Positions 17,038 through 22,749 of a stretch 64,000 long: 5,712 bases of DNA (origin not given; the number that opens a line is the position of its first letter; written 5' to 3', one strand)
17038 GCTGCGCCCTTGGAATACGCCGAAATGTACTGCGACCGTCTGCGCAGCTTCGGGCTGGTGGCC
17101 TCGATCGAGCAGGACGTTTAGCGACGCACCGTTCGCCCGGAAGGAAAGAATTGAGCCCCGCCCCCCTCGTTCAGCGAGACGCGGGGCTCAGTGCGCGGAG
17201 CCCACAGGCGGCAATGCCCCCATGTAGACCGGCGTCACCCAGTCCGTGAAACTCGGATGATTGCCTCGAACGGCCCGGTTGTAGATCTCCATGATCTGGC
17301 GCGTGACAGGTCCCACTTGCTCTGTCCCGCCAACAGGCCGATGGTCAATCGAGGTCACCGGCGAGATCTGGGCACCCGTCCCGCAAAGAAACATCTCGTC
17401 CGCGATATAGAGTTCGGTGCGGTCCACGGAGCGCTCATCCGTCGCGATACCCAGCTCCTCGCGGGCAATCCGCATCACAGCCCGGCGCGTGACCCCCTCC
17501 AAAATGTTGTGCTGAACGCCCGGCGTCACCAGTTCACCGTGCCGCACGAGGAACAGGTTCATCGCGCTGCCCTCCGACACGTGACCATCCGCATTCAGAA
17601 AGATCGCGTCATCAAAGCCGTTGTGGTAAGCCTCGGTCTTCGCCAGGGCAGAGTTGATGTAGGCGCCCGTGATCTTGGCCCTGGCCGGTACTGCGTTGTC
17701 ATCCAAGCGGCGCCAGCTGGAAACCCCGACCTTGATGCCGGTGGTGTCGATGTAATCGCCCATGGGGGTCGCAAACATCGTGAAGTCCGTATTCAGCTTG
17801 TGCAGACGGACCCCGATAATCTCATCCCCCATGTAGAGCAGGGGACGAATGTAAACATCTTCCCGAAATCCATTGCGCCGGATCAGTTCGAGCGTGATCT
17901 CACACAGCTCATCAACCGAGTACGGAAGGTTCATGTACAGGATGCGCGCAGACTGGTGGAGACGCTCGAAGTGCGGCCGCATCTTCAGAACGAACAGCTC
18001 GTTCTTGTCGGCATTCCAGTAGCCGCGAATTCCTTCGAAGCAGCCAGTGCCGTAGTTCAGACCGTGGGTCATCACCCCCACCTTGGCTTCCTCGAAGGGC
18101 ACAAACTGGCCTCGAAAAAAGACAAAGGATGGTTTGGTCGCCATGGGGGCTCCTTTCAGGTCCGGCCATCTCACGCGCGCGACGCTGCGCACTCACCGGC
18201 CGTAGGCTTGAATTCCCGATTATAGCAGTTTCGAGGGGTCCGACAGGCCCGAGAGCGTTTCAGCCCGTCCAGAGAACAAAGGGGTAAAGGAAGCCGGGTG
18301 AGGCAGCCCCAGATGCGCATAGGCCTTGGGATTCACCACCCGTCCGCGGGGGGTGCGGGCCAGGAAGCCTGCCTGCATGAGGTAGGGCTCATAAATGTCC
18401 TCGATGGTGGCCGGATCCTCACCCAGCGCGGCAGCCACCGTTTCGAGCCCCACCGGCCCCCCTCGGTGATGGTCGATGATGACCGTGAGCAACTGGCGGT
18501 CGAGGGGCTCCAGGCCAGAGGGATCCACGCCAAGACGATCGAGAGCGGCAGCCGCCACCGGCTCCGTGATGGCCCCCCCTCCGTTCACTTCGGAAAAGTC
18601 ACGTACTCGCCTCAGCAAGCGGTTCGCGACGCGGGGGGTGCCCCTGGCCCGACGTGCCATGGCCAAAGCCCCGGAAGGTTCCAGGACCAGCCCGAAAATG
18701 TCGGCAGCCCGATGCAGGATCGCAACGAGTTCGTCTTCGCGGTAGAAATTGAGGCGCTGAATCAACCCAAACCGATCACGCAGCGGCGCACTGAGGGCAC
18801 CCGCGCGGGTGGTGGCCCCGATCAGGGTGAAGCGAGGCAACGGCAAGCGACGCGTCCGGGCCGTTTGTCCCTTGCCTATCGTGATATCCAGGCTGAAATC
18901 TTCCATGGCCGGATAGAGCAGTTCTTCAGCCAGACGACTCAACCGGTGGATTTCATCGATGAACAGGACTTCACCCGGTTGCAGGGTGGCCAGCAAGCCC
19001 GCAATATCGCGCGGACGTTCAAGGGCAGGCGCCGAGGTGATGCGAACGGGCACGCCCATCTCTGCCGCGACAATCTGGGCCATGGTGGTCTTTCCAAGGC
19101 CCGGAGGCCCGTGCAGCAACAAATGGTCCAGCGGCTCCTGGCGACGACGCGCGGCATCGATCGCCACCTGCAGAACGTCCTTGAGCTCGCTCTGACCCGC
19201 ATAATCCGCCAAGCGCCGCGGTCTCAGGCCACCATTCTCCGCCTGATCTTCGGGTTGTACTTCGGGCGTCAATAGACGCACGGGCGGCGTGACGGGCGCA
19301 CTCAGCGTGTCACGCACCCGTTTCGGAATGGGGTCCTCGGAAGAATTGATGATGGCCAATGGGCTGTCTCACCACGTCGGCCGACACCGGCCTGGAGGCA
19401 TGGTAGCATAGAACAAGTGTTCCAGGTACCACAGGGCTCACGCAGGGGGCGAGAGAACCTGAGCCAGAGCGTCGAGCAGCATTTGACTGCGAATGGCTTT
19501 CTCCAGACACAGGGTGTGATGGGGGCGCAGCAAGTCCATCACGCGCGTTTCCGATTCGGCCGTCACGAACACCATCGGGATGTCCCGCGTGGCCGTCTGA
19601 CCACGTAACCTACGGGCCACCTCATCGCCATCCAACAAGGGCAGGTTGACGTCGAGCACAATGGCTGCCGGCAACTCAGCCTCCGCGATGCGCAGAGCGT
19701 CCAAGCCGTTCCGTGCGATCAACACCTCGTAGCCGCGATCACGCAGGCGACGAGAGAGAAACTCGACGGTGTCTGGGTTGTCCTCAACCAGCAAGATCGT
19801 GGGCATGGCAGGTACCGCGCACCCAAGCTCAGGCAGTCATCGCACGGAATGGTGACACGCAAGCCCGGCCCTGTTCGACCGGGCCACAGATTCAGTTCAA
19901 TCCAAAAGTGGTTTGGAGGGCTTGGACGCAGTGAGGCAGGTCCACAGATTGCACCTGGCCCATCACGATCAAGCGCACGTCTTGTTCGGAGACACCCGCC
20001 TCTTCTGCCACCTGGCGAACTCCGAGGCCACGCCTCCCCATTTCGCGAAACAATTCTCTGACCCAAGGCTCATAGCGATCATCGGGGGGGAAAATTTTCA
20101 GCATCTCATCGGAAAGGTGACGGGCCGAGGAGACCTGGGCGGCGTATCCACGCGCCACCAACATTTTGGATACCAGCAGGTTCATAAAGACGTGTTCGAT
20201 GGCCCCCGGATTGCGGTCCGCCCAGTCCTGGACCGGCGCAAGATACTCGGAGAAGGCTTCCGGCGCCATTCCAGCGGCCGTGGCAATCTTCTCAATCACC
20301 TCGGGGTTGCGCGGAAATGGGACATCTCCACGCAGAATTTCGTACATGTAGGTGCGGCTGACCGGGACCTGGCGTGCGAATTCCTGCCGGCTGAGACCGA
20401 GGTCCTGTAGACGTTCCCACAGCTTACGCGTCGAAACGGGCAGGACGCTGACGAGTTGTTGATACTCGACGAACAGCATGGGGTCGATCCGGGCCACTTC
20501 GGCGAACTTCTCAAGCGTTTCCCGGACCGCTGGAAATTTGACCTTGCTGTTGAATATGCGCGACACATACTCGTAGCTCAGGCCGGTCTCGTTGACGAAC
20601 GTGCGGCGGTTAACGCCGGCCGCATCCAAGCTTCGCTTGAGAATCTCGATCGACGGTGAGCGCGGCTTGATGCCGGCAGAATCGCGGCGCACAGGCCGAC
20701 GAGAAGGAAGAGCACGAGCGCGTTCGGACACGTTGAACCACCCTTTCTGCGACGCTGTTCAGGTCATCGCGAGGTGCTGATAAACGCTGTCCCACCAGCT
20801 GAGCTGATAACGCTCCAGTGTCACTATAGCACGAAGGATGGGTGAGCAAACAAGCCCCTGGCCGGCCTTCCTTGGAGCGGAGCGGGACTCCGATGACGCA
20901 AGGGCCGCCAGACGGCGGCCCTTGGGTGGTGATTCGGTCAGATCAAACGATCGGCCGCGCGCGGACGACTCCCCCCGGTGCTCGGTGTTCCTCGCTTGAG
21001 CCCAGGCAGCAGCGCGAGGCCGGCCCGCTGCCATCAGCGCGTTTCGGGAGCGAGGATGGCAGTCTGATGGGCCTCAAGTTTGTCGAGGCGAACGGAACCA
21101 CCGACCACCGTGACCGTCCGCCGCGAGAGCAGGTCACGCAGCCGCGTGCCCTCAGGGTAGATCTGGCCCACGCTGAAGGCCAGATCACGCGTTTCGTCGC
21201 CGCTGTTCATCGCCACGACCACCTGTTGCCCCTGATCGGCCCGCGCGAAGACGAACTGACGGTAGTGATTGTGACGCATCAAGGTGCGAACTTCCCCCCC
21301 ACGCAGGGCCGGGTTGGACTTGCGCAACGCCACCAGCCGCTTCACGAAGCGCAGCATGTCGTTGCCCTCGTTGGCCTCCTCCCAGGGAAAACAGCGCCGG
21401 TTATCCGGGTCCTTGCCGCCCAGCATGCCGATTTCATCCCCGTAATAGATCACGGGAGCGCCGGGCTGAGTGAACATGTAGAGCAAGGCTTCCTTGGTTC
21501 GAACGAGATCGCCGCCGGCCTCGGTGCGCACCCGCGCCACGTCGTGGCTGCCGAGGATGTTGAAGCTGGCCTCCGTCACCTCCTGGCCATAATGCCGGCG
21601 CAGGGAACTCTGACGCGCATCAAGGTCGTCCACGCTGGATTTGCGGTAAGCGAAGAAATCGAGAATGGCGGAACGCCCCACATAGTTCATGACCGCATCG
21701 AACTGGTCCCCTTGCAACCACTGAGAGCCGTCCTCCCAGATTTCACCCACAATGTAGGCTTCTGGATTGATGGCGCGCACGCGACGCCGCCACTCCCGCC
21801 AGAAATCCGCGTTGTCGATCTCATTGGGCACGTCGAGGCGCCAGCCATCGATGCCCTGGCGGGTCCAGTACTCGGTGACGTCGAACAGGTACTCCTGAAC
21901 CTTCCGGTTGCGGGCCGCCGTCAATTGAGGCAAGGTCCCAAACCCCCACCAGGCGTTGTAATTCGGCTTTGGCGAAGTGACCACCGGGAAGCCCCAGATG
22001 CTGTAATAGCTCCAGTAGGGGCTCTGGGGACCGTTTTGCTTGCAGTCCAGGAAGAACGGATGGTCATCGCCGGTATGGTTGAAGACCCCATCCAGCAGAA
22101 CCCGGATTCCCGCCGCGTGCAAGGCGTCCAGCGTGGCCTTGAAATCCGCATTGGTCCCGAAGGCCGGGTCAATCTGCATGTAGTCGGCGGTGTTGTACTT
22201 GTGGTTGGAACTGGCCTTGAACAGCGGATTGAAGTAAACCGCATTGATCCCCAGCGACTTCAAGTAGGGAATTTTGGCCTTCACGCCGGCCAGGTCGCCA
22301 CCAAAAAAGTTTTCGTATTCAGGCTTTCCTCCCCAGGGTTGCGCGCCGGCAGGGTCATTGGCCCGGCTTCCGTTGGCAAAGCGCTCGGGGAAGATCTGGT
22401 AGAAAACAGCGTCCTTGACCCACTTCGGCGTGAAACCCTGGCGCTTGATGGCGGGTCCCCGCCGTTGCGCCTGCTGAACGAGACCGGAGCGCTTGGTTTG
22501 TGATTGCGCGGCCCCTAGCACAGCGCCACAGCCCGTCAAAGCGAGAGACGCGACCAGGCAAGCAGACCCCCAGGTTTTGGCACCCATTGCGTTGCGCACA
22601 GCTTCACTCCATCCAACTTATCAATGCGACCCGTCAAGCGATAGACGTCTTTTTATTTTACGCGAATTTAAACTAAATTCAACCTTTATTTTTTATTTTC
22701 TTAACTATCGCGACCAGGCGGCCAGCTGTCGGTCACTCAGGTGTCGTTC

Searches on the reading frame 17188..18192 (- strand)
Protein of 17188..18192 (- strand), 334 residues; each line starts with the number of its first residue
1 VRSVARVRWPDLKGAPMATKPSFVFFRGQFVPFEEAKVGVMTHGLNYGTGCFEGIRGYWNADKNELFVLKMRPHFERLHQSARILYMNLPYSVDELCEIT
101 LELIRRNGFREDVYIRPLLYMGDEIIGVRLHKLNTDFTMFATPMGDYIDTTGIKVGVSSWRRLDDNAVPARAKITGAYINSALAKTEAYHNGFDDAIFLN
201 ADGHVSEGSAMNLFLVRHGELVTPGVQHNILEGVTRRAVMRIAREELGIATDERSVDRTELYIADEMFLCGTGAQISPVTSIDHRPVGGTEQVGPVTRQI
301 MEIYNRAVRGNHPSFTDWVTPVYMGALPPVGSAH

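Call 22: search_protein_families(library=pfam, proteins=[window:17188-18192:-], max_evalue=0.0001)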
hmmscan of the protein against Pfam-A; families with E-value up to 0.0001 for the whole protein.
window:17188-18192:- (334 aa): 1 family
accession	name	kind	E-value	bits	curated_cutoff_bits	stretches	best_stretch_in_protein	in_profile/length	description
PF01063.24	Aminotran_4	-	1.5e-48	166.1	28.5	1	50-282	1-223/223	Amino-transferase class IV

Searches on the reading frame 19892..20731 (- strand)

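Call 55: search_protein_families(library=pfam, proteins=[window:19892-20731:-], max_evalue=0.0001)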
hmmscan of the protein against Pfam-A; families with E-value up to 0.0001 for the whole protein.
window:19892-20731:- (279 aa): 4 families
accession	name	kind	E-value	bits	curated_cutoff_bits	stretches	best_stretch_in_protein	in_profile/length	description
PF13560.12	HTH_31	-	3.3e-12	47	27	1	111-158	13-59/64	Helix-turn-helix domain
PF13443.12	HTH_26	-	2.5e-09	37.7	22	0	103-158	1-55/63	Cro/C1-type HTH DNA-binding domain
PF01381.28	HTH_3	-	2.3e-05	24.8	23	0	107-152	4-47/55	Helix-turn-helix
PF00440.29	TetR_N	-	6.6e-05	23.1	24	0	225-249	6-30/47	Bacterial regulatory proteins, tetR family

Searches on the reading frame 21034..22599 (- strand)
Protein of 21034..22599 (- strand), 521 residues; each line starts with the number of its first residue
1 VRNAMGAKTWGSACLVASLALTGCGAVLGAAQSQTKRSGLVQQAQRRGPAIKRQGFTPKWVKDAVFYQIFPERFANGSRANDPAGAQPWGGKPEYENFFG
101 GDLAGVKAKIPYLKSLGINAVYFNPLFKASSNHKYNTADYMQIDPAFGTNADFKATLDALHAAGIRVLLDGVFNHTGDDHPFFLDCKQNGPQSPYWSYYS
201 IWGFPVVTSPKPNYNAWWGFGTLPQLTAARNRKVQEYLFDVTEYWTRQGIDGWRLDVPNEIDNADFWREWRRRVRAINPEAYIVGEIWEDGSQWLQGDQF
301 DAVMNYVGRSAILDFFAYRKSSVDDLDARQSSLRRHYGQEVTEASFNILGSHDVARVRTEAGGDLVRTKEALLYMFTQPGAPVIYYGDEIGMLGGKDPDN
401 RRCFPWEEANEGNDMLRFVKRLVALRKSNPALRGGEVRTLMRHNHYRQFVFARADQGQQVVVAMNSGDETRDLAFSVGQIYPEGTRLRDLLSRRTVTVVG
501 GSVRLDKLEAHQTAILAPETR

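Call 22: search_protein_families(library=pfam, proteins=[window:21034-22599:-], max_evalue=0.0001)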
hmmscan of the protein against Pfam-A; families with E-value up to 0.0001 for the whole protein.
window:21034-22599:- (521 aa): 3 families
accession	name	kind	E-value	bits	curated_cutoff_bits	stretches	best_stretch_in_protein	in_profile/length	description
PF00128.31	Alpha-amylase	-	4.8e-70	237.4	22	1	68-418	1-375/446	Alpha amylase, catalytic domain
PF22460.2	Neopullulanase-like_C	-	7.3e-07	29.9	27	1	448-504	10-66/79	Neopullulanase-like, C-terminal domain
PF16657.11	Malt_amylase_C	-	9.3e-05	22.9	27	0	435-512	1-72/75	Maltogenic Amylase, C-terminal domain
